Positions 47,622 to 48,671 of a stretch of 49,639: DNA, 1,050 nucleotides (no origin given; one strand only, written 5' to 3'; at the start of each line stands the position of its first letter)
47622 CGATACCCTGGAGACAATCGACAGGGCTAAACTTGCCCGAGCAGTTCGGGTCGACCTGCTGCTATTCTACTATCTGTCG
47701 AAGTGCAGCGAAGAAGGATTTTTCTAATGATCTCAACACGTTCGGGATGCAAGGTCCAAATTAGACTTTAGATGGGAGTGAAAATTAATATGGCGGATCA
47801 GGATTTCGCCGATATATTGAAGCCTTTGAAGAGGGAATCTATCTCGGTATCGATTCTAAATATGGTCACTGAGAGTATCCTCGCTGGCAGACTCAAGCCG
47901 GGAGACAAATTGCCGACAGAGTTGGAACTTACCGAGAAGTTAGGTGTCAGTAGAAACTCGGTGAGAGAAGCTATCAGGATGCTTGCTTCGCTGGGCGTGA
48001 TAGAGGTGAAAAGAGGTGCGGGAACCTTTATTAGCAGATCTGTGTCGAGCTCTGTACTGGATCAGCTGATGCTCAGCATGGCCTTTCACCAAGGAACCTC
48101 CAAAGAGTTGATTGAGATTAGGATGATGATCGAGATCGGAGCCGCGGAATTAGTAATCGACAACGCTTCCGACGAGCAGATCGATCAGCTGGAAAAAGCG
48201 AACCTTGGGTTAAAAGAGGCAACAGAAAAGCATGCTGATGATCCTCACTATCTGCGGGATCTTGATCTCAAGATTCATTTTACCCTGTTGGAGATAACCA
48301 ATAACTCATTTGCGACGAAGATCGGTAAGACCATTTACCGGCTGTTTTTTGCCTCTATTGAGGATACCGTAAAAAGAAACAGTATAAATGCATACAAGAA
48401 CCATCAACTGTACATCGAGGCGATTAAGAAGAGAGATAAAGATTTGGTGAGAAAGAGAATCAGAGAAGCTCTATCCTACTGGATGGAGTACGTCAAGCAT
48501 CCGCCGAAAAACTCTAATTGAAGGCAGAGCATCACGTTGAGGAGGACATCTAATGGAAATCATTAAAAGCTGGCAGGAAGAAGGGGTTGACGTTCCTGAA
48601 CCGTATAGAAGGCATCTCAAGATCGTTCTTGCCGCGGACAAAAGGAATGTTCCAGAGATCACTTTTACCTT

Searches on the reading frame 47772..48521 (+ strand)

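Call 28: search_protein_families(library=pfam, proteins=[window:47772-48521:+], max_evalue=0.00001)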
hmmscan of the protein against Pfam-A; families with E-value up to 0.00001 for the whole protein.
window:47772-48521:+ (249 aa): 2 families
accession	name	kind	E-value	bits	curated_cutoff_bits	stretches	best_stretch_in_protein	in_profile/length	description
PF00392.27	GntR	-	3.8e-20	71.8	27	1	28-87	5-64/64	Bacterial regulatory proteins, gntR family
PF07729.17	FCD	-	1.2e-17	64.9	24.3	1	112-234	1-123/125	FCD domain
